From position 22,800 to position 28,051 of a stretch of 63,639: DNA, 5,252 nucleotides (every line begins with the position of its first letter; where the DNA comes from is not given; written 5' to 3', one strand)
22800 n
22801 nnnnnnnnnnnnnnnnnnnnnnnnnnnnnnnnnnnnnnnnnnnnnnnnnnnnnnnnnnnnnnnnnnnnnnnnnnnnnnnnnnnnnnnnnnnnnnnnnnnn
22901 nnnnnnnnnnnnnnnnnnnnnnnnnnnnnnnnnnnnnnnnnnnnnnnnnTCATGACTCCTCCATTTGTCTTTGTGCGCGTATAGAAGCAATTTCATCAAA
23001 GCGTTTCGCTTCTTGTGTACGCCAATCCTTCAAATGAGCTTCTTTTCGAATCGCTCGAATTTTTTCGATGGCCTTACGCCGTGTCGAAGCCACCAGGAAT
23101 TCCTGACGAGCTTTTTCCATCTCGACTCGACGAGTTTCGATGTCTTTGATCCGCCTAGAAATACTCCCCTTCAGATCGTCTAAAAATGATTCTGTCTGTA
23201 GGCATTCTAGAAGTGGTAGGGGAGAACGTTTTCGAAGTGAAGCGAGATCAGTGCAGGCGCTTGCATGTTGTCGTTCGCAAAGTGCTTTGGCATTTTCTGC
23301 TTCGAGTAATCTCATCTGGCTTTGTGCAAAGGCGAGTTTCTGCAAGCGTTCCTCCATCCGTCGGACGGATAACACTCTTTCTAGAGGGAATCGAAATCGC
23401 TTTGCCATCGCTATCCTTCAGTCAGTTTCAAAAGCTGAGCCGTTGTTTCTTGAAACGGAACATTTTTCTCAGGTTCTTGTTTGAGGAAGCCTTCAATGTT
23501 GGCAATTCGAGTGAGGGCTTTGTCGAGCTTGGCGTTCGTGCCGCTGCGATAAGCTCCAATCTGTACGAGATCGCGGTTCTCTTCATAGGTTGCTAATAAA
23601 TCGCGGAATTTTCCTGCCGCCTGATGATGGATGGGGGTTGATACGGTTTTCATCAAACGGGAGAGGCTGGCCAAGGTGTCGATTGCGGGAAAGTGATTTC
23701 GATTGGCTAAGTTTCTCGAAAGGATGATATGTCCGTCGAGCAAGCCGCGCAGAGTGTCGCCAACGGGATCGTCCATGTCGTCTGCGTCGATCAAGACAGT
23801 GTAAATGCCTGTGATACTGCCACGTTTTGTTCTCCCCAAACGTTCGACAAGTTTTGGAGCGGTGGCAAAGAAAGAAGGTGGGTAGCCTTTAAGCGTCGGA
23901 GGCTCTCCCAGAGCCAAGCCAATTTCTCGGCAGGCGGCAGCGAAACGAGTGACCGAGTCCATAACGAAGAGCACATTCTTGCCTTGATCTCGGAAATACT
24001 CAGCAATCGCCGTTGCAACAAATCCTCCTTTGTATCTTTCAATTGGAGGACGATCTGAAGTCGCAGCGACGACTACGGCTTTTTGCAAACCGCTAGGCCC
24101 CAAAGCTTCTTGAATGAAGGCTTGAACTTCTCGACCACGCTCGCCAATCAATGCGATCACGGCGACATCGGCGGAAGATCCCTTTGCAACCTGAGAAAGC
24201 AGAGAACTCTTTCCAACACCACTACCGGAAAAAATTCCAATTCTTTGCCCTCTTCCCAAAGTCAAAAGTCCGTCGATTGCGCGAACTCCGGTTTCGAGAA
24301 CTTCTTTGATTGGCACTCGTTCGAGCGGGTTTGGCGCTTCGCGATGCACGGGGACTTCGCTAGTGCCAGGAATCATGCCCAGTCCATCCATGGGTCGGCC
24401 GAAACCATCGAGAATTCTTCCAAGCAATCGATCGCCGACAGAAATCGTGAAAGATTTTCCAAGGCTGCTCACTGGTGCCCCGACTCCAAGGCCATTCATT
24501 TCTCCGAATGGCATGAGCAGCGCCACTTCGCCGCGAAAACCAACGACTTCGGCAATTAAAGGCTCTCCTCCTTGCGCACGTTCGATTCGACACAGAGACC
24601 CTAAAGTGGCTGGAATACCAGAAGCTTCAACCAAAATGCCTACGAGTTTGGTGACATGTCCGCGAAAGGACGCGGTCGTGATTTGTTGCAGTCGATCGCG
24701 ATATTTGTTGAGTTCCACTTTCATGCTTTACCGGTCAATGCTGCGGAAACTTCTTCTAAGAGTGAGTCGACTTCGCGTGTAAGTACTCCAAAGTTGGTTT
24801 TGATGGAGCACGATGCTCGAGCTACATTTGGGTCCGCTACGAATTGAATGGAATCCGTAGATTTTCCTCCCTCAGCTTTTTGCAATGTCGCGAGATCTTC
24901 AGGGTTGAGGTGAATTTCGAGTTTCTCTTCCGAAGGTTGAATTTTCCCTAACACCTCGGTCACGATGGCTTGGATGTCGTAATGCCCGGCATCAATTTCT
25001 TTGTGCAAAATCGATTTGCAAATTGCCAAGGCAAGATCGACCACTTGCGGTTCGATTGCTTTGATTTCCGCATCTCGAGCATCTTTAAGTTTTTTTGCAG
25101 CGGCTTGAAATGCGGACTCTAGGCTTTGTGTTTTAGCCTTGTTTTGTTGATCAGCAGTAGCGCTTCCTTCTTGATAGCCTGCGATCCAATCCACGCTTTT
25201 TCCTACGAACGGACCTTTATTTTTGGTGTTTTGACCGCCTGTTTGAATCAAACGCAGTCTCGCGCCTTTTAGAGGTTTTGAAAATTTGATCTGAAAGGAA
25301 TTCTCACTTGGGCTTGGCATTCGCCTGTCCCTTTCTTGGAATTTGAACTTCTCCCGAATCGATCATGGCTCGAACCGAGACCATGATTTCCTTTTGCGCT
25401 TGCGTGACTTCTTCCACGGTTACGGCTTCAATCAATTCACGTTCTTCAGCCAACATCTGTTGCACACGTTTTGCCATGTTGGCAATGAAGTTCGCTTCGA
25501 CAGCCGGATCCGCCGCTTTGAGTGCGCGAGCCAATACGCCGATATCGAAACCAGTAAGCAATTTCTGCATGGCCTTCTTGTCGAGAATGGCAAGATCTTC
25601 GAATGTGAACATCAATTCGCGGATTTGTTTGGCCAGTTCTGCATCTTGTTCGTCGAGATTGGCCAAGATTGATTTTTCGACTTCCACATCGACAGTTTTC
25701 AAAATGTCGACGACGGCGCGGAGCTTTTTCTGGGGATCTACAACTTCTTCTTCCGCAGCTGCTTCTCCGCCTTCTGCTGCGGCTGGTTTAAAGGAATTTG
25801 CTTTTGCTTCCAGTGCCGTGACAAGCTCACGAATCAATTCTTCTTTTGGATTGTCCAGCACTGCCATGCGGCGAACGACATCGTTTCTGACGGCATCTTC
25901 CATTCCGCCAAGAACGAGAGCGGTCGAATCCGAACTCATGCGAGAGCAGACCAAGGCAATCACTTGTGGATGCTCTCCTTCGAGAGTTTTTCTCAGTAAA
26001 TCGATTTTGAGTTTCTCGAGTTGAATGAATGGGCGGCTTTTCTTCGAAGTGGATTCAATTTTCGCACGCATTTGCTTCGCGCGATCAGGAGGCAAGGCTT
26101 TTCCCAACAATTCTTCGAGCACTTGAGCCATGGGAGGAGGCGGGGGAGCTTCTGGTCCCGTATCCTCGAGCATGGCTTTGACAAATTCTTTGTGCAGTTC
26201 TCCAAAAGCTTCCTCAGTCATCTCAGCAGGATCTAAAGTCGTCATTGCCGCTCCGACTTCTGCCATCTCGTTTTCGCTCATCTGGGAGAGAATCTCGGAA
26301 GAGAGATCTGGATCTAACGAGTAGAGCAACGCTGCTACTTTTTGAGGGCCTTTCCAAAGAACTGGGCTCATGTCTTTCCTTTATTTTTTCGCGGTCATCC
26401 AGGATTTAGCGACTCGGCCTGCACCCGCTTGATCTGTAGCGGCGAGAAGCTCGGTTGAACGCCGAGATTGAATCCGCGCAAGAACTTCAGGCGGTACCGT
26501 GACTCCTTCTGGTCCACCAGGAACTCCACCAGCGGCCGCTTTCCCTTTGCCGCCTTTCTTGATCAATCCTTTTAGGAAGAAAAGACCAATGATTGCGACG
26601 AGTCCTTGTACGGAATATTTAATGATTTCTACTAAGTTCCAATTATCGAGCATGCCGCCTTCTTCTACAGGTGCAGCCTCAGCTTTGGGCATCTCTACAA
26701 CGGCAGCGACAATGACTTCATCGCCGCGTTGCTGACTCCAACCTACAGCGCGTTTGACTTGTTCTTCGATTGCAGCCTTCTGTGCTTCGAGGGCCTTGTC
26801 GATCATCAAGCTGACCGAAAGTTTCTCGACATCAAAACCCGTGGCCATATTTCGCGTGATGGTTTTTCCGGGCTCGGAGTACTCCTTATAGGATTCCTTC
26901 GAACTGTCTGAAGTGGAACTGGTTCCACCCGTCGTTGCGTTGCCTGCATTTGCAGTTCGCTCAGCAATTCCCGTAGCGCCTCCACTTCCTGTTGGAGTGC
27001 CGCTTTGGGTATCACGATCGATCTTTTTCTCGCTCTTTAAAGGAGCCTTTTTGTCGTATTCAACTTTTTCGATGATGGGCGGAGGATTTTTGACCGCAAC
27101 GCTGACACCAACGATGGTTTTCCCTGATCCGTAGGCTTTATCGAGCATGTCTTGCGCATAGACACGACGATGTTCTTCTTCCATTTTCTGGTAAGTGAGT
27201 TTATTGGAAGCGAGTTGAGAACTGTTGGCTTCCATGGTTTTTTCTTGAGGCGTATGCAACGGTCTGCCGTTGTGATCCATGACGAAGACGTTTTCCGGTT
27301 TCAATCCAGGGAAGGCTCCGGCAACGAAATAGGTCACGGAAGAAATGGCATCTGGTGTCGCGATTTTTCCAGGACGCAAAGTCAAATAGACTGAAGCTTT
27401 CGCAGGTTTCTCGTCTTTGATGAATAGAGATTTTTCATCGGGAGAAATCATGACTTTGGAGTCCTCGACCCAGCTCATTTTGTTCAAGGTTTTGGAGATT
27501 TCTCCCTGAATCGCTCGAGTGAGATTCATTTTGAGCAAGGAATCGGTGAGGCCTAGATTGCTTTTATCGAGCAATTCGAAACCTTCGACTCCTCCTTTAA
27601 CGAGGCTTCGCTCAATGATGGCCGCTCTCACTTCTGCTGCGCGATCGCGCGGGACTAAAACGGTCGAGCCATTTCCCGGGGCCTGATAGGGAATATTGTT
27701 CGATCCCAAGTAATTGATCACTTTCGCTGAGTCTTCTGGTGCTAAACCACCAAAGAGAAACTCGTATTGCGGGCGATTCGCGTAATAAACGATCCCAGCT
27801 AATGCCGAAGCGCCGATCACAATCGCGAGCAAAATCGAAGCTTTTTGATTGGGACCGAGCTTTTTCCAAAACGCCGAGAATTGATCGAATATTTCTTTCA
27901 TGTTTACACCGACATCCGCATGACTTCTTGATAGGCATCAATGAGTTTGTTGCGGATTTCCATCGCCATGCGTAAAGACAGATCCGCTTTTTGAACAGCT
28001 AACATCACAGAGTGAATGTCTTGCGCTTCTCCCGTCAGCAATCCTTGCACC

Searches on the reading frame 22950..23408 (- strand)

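Call 10: search_protein_families(library=pfam, proteins=[window:22950-23408:-], max_evalue=0.00001)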
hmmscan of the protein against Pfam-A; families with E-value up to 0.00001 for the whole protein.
window:22950-23408:- (152 aa): 1 family
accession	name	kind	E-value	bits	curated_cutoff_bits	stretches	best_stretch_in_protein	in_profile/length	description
PF02050.21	FliJ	-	4.9e-09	36.9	28.4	1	24-144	4-122/123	Flagellar FliJ protein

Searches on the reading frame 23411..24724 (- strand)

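Call 10: search_protein_families(library=pfam, proteins=[window:23411-24724:-], max_evalue=0.00001)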
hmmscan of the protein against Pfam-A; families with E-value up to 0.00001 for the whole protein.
window:23411-24724:- (437 aa): 3 families
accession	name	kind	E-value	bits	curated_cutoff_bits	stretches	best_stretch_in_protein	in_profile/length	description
PF00006.31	ATP-synt_ab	-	4.6e-85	285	29.5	1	146-355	1-213/213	ATP synthase alpha/beta family, nucleotide-binding domain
PF18269.6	T3SS_ATPase_C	-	8.9e-25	86.8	22.7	1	364-431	3-70/72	T3SS EscN ATPase C-terminal domain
PF02874.29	ATP-synt_ab_N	-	1.3e-07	32.4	20.9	1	25-89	2-69/69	ATP synthase alpha/beta family, beta-barrel domain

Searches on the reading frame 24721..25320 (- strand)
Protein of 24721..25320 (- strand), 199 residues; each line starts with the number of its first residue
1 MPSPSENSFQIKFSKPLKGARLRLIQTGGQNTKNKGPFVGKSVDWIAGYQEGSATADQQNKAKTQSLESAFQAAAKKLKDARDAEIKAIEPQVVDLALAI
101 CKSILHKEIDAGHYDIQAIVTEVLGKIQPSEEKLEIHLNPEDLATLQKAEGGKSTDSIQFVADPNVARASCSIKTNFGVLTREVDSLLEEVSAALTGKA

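Call 10: search_protein_families(library=pfam, proteins=[window:24721-25320:-], max_evalue=0.00001)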
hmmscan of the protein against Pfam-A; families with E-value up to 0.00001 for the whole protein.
window:24721-25320:- (199 aa): 1 family
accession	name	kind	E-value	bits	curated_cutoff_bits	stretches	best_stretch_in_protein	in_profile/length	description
PF02108.21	FliH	-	3.7e-15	56.4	24.1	1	65-186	5-123/128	Flagellar assembly protein FliH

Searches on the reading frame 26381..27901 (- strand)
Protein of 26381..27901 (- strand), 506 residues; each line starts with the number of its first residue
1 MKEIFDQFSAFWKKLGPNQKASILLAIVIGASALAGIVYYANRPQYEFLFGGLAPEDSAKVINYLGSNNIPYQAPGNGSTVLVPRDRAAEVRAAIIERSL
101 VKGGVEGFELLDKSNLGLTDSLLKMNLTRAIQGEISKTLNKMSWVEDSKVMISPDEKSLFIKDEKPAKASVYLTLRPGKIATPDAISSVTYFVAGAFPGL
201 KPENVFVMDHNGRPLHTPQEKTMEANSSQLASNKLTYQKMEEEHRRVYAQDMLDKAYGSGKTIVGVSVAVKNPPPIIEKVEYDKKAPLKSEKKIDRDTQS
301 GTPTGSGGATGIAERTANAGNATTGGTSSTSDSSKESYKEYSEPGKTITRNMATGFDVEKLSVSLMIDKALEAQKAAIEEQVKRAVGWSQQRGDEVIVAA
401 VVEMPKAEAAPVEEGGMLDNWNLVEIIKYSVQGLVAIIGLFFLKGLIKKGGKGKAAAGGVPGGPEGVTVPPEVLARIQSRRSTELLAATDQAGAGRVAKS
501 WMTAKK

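Call 13: find_related_loci(query=window:26381-27901:-, collection=genome_contigs, flank=10000)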
Query window:26381-27901:- (506 aa) in genome_contigs; peptide patterns used: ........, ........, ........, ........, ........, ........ (x = any residue, [..] = any of these).
98 stretches matched a pattern, but none encodes a relative of the query by tblastn (E <= 1e-3).

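Call 57: find_related_loci(query=A6, collection=metagenome_contigs, flank=10000)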
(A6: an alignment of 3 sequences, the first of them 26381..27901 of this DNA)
Query A6 (506 aa) in metagenome_contigs; peptide patterns used: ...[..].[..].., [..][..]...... (x = any residue, [..] = any of these).
297 stretches matched a pattern; 1 encode a relative of the query (tblastn E <= 1e-3); 1 distinct loci.
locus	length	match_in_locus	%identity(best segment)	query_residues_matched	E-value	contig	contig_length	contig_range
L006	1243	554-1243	52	1-230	4e-85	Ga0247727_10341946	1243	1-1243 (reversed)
